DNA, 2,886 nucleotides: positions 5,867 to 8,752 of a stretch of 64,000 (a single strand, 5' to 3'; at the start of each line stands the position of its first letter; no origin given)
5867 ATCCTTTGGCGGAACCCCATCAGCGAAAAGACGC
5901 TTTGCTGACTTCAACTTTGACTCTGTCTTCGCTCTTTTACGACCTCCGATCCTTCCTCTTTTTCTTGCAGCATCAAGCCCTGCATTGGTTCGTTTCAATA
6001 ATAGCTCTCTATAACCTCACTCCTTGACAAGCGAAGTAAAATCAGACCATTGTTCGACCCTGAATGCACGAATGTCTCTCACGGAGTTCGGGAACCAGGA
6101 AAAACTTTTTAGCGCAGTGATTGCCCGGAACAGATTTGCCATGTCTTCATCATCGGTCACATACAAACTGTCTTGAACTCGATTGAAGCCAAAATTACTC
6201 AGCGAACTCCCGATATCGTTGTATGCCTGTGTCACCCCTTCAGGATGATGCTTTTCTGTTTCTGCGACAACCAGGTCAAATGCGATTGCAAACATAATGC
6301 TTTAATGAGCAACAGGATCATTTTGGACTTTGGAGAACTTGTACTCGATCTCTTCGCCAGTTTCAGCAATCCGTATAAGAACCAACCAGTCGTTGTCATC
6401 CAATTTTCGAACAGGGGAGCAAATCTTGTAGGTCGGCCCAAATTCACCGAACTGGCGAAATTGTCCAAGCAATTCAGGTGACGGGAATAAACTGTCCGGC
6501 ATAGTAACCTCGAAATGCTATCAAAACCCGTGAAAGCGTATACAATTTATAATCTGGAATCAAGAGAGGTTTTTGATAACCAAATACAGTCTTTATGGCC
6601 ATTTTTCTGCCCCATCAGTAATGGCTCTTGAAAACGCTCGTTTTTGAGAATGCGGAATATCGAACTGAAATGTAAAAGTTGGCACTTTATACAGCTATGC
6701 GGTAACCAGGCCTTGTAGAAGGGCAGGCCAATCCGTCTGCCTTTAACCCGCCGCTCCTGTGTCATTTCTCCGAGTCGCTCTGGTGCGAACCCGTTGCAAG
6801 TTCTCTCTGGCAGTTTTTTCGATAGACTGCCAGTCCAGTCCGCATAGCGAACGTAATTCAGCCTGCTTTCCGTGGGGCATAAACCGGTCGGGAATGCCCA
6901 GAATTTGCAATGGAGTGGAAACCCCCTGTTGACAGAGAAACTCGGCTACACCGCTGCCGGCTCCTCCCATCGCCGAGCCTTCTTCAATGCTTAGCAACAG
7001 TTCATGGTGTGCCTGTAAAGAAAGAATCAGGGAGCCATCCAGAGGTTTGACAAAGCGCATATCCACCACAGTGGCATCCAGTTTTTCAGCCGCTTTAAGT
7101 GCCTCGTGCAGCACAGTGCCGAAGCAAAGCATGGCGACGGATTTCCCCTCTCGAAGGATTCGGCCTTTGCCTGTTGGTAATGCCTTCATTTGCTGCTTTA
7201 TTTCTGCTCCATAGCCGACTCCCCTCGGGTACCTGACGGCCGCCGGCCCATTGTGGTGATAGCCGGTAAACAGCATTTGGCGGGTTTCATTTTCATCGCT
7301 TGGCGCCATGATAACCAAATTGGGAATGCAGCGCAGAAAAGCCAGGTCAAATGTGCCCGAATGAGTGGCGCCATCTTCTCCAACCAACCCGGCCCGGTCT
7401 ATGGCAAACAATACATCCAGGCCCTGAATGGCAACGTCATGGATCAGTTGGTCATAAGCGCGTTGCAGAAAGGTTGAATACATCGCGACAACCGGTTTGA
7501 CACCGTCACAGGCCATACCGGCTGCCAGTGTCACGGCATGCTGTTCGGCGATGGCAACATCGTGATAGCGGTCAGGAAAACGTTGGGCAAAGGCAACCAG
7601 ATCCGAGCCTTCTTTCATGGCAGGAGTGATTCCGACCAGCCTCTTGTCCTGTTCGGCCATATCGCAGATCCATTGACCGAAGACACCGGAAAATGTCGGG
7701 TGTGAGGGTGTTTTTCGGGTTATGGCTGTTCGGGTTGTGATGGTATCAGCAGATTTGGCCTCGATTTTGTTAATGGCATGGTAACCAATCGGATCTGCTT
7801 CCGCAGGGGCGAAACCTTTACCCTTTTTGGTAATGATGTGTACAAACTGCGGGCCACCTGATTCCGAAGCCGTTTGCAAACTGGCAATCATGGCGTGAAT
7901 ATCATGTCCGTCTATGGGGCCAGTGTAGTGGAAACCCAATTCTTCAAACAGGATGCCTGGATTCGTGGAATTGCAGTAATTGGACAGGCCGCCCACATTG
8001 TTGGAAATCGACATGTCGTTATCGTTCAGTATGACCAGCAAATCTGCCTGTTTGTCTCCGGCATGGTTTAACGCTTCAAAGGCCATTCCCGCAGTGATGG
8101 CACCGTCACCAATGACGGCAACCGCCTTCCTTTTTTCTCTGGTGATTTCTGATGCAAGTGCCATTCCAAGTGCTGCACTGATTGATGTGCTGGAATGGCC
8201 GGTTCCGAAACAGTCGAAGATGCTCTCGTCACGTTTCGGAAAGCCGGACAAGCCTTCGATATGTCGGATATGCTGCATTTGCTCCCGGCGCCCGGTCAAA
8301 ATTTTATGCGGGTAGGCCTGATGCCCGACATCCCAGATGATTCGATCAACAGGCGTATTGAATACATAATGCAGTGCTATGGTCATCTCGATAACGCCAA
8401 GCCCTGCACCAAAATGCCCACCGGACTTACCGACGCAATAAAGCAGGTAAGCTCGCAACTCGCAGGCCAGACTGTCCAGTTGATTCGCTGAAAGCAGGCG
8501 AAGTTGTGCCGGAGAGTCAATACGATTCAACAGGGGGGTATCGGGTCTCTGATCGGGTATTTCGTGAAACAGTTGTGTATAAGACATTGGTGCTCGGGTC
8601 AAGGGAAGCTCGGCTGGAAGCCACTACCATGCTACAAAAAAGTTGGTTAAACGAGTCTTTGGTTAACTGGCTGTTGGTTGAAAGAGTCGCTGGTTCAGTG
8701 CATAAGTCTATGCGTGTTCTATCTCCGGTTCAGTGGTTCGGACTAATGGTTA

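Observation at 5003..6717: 1.7-kb transposase-less element with 39-bp terminal inverted repeats and a 5-bp target duplication, inserted between convergent ribA and dxs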

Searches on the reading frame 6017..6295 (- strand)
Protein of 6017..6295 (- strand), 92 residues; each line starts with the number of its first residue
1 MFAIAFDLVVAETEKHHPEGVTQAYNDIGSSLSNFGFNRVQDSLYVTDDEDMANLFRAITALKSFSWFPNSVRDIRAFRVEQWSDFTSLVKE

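Call 7: search_protein_families(library=pfam, proteins=[window:6017-6295:-], max_evalue=0.1)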
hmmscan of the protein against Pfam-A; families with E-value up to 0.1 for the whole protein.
window:6017-6295:- (92 aa): 2 families
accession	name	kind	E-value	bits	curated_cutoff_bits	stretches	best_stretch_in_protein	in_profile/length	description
PF09827.14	CRISPR_Cas2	-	0.00012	22.6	23.8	1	2-85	3-71/74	CRISPR associated protein Cas2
PF12249.13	AftA_C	-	0.096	12.8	25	0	13-87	22-98/177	Arabinofuranosyltransferase A C terminal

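Call 9: find_encoding_contigs(protein=window:6017-6295:-, flank=10000, max_places=10)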
Protein window:6017-6295:- (92 aa): 2 contigs read that carry it; 2 places shown.
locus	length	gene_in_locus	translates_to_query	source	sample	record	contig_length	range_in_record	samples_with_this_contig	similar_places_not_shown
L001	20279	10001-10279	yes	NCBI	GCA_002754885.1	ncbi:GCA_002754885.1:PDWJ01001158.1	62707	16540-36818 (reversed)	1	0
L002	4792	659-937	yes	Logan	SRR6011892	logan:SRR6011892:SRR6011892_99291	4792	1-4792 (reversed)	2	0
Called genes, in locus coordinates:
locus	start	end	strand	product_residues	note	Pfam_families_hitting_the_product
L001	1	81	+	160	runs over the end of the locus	PF01668:SmpB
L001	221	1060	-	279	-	PF00303:Thymidylat_synt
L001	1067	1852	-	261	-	PF01790:LGT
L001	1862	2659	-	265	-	PF01925:TauE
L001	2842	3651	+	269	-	PF05742:TANGO2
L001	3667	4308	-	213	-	-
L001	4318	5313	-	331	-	PF13677:MotB_plug, PF00691:OmpA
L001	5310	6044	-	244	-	PF01618:MotA_ExbB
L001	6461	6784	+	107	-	PF02609:Exonuc_VII_S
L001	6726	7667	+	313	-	PF00348:polyprenyl_synt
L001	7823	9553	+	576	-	-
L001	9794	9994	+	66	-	PF17375:DUF5397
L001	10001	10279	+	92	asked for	-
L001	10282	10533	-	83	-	-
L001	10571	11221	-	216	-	-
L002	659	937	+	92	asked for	-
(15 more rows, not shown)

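Call 100: search_protein_families(library=ncbifam, proteins=[window:6017-6295:-], max_evalue=0.01)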
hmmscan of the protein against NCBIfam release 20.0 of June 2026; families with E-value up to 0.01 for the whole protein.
window:6017-6295:- (92 aa): 1 family
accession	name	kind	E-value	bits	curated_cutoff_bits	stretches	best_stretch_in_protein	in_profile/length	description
NF041506.1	VapD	equivalog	1.4e-08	35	100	1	3-86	3-87/91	VapD family protein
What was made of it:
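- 6017..6295 (-): vapD, a Cas2-like endoribonuclease toxin of 92 aa, apparently intact. NCBIfam VapD, E 1.4e-8, below its cut-off (call 100).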

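Call 102: search_solved_structures(query=window:6017-6295:-, max_evalue=0.01)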
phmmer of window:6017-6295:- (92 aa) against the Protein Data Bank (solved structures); distinct sequences matched with E-value up to 0.01: 4.
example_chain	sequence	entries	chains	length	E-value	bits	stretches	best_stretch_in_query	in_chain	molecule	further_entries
6zn8_A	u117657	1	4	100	3.8e-35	122.7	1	1-91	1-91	Endoribonuclease VapD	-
6zi0_AAA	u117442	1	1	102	4.1e-35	122.6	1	1-91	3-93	Endoribonuclease VapD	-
6zi1_AAA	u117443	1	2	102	2.1e-34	120.3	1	1-91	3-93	Endoribonuclease VapD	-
3ui3_A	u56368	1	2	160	1e-18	70.3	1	1-91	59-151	Immunoglobulin G-binding protein G, Virulence-associated protein D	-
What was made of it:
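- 6017..6295 (-): PDB 6ZN8_A VapD, E 3.8e-35 over residues 1-91 (call 102).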

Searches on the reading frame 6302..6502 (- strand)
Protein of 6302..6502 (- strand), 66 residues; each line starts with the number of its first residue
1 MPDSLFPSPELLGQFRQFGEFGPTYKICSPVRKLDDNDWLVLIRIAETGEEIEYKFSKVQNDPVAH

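Call 7: search_protein_families(library=pfam, proteins=[window:6302-6502:-], max_evalue=0.1)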
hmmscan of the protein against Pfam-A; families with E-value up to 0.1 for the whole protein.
window:6302-6502:- (66 aa): 1 family
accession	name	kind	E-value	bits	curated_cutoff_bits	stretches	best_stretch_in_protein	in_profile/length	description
PF17375.8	DUF5397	-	1.5e-18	66.8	26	1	12-66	10-64/64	Family of unknown function (DUF5397)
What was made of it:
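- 6302..6502 (-): VapX-like antitoxin gene (DUF5397, 66 aa), apparently intact. PF17375, E 1.5e-18 (call 7).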

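Call 100: search_protein_families(library=ncbifam, proteins=[window:6302-6502:-], max_evalue=0.01)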
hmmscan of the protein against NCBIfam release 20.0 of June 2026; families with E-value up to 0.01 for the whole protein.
window:6302-6502:- (66 aa): 0 families

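Call 101: search_solved_structures(query=window:6302-6502:-, max_evalue=1)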
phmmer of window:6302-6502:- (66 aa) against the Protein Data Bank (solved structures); distinct sequences matched with E-value up to 1: 2.
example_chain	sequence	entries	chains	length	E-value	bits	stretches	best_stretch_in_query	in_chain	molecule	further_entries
6zn8_C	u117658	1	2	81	5.8e-05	26.4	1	13-65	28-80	VapX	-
1ac0_A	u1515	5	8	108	0.24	15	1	11-63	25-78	GLUCOAMYLASE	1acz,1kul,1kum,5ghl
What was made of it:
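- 6302..6502 (-): PDB 6ZN8_C VapX, E 5.8e-5 (call 101).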

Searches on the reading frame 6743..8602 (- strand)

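Call 7: search_protein_families(library=pfam, proteins=[window:6743-8602:-], max_evalue=0.1)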
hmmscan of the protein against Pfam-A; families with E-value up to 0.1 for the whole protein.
window:6743-8602:- (619 aa): 6 families
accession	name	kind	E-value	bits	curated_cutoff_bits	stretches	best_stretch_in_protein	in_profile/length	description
PF13292.11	DXP_synthase_N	-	7.2e-104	347.3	21.2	2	25-212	1-188/274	1-deoxy-D-xylulose-5-phosphate synthase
PF02779.29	Transket_pyr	-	5.5e-46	156.8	27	1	303-461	4-170/174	Transketolase, pyrimidine binding domain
PF02780.25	Transketolase_C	-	9.2e-26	90.6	25.9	1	478-594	1-124/124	Transketolase, C-terminal domain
PF00456.26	Transketolase_N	-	5.2e-08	32.7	22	1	60-275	21-259/334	Transketolase, thiamine diphosphate binding domain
PF00676.26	E1_dh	-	6.3e-07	29.1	22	1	127-245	95-207/300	Dehydrogenase E1 component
PF02775.26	TPP_enzyme_C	-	2.6e-06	27.8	21.9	1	125-197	18-84/151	Thiamine pyrophosphate enzyme, C-terminal TPP binding domain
